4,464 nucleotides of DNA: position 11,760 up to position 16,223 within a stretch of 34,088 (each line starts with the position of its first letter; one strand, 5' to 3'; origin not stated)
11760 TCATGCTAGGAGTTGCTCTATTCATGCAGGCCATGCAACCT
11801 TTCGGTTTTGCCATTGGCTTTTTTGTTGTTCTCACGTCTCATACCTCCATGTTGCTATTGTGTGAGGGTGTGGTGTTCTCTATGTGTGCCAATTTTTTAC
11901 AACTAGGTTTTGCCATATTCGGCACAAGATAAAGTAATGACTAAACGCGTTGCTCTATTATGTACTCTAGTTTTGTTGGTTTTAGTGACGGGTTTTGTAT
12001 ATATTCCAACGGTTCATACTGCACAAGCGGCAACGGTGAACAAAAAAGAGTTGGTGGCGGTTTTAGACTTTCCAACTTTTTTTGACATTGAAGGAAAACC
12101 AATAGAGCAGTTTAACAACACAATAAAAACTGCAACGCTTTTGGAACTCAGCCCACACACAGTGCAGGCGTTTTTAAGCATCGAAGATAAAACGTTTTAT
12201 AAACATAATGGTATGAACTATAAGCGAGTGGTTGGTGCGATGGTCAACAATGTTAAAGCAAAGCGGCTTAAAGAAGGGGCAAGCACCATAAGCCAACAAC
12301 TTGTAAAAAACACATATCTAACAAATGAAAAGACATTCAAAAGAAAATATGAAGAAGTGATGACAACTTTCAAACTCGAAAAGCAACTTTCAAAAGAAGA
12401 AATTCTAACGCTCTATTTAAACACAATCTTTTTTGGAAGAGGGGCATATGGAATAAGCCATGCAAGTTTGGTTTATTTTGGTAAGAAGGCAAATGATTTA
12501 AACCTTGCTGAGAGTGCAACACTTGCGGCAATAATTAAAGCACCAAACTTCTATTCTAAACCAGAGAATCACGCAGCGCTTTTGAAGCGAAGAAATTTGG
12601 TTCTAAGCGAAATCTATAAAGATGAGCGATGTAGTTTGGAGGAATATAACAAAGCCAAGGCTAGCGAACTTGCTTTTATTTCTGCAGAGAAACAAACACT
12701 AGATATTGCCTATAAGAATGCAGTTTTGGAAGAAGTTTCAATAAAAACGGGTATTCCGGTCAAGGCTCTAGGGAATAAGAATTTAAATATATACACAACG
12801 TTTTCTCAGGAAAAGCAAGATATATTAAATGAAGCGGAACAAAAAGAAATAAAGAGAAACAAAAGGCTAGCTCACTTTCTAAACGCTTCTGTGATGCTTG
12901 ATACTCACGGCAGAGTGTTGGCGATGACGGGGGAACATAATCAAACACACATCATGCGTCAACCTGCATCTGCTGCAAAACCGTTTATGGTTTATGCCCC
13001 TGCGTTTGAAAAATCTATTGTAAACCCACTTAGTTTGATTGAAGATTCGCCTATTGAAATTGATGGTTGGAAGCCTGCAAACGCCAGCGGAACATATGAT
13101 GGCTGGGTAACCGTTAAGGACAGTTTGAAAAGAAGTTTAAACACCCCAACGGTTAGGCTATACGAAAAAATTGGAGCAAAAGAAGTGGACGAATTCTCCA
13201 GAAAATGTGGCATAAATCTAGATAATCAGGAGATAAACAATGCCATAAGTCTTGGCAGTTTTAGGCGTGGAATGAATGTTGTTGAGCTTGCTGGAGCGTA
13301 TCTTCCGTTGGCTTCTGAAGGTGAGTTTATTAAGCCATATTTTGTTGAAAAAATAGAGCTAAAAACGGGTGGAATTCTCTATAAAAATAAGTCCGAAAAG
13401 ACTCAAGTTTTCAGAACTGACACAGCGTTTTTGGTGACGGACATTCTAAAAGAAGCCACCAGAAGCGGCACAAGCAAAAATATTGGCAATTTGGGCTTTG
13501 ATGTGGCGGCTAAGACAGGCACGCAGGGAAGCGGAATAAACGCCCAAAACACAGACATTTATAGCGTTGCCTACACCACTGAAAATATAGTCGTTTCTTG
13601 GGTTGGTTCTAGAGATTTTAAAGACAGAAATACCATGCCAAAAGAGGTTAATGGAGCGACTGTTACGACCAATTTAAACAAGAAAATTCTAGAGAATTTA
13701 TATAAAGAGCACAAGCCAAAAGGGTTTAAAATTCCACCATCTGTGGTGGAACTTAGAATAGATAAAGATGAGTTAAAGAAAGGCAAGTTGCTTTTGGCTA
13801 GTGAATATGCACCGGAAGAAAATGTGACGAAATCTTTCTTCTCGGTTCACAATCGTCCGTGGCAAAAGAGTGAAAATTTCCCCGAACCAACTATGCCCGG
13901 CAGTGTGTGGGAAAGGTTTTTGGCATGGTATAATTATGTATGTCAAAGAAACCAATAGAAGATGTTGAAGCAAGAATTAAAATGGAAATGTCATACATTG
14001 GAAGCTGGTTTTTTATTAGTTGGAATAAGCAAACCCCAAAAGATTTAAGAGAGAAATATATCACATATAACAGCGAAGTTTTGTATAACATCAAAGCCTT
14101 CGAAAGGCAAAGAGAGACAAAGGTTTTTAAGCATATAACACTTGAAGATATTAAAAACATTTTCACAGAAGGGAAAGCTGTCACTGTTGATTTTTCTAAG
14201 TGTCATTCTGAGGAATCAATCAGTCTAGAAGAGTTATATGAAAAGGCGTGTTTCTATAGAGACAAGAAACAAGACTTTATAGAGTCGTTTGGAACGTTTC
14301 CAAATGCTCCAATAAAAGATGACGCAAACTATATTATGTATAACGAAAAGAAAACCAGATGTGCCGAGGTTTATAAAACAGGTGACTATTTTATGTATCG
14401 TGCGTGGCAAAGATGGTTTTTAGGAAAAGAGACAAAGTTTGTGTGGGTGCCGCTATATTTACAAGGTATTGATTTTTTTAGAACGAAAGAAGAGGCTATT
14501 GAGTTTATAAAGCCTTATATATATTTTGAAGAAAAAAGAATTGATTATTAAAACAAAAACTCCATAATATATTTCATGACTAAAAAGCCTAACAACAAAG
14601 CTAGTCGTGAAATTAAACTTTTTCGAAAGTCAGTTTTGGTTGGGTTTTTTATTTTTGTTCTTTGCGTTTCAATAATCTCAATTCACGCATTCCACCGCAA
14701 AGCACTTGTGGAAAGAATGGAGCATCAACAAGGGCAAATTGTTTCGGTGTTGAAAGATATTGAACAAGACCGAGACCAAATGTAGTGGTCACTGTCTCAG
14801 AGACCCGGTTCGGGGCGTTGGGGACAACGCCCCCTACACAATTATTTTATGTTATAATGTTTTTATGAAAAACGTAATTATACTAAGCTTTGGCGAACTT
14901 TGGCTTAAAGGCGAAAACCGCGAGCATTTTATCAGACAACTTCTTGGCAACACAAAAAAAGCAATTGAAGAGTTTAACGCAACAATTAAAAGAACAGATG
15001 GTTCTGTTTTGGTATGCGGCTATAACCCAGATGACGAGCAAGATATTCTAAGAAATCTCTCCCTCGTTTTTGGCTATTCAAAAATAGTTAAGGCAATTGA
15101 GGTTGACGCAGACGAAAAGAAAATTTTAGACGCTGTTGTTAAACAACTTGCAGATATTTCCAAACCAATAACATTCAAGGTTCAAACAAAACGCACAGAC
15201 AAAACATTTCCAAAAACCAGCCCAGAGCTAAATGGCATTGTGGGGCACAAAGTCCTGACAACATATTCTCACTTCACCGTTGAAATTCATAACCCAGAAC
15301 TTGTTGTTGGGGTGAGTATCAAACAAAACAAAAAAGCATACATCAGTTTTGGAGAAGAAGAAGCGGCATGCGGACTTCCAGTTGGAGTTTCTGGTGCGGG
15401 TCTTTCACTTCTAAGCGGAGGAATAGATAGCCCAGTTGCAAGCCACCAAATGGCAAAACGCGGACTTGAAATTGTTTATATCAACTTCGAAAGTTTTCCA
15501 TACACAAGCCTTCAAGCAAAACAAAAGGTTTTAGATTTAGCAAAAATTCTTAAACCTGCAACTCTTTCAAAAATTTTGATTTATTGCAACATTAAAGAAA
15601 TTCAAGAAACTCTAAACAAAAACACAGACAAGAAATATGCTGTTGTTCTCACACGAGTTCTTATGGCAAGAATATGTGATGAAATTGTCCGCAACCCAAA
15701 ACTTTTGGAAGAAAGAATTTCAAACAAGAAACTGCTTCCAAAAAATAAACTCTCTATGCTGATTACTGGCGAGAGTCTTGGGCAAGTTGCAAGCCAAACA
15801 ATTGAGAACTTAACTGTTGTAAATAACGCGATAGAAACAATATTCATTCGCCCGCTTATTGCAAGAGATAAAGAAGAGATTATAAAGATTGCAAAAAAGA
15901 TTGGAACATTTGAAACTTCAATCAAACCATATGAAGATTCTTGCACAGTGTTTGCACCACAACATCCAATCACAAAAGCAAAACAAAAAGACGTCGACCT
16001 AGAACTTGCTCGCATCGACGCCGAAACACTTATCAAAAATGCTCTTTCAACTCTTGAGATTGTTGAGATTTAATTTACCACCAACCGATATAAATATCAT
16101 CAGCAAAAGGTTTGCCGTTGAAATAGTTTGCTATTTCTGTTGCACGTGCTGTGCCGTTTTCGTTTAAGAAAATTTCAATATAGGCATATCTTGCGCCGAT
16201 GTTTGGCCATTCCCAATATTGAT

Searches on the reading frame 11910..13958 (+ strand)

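Call 66: search_protein_families(library=pfam, proteins=[window:11910-13958:+], max_evalue=0.001)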
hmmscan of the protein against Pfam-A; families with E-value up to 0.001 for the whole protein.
window:11910-13958:+ (682 aa): 2 families
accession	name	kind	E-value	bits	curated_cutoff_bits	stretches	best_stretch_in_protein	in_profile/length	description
PF00912.28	Transgly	-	3e-59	199.9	27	1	62-234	2-176/178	Transglycosylase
PF00905.27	Transpeptidase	-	1.4e-22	80.7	22.1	1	328-555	4-264/299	Penicillin binding protein transpeptidase domain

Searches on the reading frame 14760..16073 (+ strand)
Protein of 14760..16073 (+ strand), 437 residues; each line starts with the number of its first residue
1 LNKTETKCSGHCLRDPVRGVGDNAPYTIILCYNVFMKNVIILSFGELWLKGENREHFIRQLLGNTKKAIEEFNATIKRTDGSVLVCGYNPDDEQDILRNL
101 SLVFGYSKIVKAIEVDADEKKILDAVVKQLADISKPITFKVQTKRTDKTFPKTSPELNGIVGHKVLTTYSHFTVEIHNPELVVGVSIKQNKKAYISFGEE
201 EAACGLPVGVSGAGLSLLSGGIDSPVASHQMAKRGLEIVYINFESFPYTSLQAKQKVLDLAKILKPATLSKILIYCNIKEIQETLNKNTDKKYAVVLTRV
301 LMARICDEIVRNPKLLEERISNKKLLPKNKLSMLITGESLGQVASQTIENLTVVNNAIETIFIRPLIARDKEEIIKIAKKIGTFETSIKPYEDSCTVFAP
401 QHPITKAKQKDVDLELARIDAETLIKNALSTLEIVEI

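Call 66: search_protein_families(library=pfam, proteins=[window:14760-16073:+], max_evalue=0.001)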
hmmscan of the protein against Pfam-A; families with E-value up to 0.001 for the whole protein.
window:14760-16073:+ (437 aa): 4 families
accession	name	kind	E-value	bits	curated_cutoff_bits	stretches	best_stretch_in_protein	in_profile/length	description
PF02568.20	ThiI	-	3.7e-55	187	20.5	1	209-413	1-189/197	Thiamine biosynthesis protein (ThiI)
PF22025.1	ThiI_fer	-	2e-13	51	25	1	39-106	1-68/72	ThiI ferredoxin-like domain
PF02926.22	THUMP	-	5.6e-11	43.1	20.6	1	117-196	2-82/84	THUMP domain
PF06508.19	QueC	-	0.00014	21.9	22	0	215-251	3-36/210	Queuosine biosynthesis protein QueC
